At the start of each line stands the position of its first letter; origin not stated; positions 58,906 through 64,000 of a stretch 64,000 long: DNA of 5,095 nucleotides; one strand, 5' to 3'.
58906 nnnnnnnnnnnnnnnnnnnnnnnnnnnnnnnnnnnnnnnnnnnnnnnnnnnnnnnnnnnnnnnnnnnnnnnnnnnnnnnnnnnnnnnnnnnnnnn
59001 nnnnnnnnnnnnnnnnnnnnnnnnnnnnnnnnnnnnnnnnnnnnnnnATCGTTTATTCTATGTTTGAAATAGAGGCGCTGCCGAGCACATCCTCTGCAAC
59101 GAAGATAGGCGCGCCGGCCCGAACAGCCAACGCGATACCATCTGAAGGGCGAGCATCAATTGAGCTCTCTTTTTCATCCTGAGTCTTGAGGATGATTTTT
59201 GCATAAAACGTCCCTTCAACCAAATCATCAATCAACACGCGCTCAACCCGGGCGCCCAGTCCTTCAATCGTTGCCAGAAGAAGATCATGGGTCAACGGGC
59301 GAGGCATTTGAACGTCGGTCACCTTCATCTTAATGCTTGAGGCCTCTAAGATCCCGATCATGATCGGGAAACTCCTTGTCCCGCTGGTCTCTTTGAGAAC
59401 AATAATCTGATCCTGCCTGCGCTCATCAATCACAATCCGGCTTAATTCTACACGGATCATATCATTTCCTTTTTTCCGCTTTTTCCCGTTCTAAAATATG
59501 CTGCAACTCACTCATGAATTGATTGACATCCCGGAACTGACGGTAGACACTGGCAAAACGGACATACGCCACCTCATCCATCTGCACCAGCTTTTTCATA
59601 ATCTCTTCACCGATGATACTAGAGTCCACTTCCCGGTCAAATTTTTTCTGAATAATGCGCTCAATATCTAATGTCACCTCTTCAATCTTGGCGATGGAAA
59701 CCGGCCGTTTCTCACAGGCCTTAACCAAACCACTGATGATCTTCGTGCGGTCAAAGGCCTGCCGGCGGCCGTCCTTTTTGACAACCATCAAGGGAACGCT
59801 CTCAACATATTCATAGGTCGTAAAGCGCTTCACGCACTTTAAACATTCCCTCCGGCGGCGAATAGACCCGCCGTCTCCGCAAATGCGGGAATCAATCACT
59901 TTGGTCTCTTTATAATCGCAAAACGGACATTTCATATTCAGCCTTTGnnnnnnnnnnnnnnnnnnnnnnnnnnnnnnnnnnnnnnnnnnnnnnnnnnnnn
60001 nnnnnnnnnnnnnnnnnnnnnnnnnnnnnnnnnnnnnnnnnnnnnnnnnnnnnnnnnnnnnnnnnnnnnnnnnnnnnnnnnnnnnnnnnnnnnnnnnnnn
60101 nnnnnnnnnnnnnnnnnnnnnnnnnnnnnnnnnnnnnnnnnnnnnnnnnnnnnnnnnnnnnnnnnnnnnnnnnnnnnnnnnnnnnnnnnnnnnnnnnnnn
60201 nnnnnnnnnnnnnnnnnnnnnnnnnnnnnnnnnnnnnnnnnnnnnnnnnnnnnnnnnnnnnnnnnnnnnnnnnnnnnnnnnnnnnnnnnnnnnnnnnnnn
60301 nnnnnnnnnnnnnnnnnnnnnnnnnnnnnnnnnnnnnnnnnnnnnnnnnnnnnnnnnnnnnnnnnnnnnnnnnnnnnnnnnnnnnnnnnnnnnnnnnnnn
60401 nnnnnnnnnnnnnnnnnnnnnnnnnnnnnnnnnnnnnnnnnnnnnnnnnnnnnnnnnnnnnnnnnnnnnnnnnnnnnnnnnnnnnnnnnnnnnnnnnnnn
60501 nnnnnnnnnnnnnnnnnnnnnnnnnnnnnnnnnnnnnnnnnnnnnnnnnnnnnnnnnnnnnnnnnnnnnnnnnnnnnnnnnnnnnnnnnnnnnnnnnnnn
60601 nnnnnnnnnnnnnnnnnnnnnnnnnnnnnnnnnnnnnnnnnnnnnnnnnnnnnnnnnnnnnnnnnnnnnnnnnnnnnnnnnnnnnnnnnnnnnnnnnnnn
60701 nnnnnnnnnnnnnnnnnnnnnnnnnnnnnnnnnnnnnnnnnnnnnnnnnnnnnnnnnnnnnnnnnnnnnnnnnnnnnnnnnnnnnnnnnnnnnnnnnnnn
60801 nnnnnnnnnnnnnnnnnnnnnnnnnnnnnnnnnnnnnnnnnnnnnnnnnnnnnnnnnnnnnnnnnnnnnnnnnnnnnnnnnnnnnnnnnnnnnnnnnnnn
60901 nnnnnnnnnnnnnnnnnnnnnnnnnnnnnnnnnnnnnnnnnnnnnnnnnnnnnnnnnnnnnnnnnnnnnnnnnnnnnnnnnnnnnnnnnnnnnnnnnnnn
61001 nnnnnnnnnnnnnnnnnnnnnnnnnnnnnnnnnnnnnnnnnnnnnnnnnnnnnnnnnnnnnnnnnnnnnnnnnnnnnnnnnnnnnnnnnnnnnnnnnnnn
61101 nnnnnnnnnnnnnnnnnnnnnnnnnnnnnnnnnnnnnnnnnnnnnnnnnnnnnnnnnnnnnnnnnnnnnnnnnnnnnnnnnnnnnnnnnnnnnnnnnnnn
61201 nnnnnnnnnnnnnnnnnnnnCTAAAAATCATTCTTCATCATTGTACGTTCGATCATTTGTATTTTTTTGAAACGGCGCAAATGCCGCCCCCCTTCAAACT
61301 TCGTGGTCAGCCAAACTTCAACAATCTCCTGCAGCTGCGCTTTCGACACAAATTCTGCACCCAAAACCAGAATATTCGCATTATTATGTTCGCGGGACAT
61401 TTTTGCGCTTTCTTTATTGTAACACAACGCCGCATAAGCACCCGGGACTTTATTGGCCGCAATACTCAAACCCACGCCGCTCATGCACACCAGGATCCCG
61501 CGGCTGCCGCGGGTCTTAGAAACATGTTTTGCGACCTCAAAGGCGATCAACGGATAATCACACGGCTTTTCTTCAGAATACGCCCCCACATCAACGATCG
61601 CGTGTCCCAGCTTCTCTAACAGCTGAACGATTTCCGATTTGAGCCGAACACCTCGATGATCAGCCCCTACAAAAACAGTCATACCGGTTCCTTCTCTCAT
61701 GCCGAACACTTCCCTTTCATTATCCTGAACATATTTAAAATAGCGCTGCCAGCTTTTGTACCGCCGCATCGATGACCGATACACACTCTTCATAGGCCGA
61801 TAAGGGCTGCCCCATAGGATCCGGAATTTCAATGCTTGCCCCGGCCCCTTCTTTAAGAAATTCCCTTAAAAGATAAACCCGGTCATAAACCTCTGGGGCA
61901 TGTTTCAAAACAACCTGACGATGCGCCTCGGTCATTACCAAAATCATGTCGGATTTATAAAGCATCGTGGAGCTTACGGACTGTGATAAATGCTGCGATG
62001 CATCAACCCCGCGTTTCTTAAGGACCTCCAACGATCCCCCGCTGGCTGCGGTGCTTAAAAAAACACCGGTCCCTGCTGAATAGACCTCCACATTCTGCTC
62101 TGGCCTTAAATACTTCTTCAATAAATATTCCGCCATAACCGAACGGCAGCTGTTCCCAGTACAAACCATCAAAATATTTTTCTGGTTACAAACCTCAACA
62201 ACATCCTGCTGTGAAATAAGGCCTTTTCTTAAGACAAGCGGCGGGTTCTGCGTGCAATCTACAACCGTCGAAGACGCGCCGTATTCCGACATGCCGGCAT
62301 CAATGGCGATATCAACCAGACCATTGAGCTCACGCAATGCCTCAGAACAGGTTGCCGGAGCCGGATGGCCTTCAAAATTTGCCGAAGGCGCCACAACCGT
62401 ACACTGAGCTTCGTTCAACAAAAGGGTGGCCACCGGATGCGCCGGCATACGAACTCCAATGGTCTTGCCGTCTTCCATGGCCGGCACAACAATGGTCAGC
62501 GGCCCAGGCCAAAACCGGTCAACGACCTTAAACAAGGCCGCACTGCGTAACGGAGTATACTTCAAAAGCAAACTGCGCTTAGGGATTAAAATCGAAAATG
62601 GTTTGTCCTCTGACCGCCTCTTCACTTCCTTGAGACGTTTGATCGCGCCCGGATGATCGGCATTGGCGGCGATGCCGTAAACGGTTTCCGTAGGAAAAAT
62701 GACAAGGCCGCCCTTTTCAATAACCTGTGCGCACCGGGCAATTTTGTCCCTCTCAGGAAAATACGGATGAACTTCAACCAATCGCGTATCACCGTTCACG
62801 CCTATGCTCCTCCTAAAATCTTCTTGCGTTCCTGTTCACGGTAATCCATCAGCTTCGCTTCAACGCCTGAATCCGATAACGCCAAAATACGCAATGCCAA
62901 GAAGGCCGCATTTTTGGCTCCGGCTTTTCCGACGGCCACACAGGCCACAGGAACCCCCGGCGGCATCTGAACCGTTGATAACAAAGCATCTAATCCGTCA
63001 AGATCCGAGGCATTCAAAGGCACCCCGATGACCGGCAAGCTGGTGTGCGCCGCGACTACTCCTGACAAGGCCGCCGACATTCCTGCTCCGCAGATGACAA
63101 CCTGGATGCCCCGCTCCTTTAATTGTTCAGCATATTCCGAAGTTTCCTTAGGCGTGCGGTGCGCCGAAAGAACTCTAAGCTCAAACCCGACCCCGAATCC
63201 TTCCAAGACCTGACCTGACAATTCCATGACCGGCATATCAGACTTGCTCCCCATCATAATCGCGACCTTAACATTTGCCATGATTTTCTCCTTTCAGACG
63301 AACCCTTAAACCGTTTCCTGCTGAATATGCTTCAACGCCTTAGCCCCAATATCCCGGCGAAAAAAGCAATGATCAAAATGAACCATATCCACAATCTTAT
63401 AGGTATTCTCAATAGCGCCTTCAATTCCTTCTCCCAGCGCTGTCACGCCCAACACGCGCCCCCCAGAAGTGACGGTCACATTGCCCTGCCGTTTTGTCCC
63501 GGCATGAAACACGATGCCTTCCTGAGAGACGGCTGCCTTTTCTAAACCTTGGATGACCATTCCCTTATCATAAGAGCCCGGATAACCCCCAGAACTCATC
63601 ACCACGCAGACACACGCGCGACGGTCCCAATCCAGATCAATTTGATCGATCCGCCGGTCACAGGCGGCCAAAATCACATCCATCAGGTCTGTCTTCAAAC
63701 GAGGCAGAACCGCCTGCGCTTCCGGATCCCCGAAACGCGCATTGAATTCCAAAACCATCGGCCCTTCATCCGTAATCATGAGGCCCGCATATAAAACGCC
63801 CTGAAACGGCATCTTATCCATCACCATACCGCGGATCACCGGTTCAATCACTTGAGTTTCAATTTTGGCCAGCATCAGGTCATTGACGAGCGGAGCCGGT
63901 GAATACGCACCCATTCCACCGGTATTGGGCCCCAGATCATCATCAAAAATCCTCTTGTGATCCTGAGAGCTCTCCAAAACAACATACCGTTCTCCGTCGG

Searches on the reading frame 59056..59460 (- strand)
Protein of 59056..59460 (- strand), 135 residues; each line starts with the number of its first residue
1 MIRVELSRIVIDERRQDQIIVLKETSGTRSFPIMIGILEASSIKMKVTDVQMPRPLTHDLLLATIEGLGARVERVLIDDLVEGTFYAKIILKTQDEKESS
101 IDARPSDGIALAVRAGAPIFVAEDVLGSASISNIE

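Call 96: search_protein_families(library=pfam, proteins=[window:59056-59460:-], max_evalue=0.001)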
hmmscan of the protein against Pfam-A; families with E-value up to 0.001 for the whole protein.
window:59056-59460:- (135 aa): 1 family
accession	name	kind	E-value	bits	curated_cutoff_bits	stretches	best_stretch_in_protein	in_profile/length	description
PF02577.19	BFN_dom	-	8.2e-39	132.4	27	1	20-132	1-110/112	Bifunctional nuclease domain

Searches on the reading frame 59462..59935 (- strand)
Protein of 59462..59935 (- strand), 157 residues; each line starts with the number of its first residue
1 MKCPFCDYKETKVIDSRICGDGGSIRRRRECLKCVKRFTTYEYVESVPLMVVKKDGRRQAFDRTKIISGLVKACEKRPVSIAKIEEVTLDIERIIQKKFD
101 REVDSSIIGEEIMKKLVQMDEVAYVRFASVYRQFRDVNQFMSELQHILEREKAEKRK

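Call 57: search_protein_families(library=pfam, proteins=[window:59462-59935:-])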
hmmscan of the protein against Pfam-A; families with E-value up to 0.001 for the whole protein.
window:59462-59935:- (157 aa): 2 families
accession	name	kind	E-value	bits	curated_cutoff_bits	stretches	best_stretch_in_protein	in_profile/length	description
PF03477.21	ATP-cone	-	1e-21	77.7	25.8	1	50-136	2-87/88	ATP cone domain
PF22811.2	Zn_ribbon_NrdR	-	1.1e-20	73.7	27.2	1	1-42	1-42/42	Transcriptional repressor NrdR-like, N-terminal domain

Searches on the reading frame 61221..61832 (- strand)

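Call 96: search_protein_families(library=pfam, proteins=[window:61221-61832:-], max_evalue=0.001)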
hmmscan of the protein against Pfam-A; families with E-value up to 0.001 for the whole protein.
window:61221-61832:- (203 aa): 1 family
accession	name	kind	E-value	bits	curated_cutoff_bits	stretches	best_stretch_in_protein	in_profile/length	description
PF02502.23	LacAB_rpiB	-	4.8e-52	176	24.7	1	53-191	1-138/138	Ribose/Galactose Isomerase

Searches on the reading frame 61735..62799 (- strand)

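Call 57: search_protein_families(library=pfam, proteins=[window:61735-62799:-])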
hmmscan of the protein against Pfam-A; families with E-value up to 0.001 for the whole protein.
window:61735-62799:- (354 aa): 2 families
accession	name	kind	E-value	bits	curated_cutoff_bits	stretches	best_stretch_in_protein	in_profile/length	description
PF01300.24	Sua5_yciO_yrdC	-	1.4e-48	165.2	25.1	1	25-193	1-178/178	Telomere recombination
PF01451.26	LMWPc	-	4.2e-29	102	23.2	1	209-350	1-143/144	Low molecular weight phosphotyrosine protein phosphatase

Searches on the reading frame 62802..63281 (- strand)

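Call 96: search_protein_families(library=pfam, proteins=[window:62802-63281:-], max_evalue=0.001)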
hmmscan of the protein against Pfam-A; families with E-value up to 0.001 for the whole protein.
window:62802-63281:- (159 aa): 2 families
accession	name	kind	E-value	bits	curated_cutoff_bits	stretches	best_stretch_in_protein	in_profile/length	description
PF00731.26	AIRC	-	4.8e-60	201.8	30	1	5-153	1-147/148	AIR carboxylase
PF13685.12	Fe-ADH_2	-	0.00048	20.6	28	1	5-97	21-113/149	Iron-containing alcohol dehydrogenase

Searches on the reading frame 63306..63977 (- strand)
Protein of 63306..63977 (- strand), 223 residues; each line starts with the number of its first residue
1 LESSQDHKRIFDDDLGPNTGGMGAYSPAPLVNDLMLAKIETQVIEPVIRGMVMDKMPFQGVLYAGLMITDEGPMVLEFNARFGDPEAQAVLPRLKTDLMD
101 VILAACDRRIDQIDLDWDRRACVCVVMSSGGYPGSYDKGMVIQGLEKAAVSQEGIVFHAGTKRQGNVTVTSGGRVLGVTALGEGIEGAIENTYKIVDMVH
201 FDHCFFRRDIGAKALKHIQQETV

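Call 57: search_protein_families(library=pfam, proteins=[window:63306-63977:-])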
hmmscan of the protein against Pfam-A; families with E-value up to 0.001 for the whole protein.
window:63306-63977:- (223 aa): 2 families
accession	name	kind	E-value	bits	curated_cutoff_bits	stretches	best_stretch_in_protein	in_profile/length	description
PF01071.24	GARS_A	-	8.6e-36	124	27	1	1-87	108-194/194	Phosphoribosylglycinamide synthetase, ATP-grasp (A) domain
PF02843.22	GARS_C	-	2e-31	108.6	34.8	1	122-213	1-92/92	Phosphoribosylglycinamide synthetase, C domain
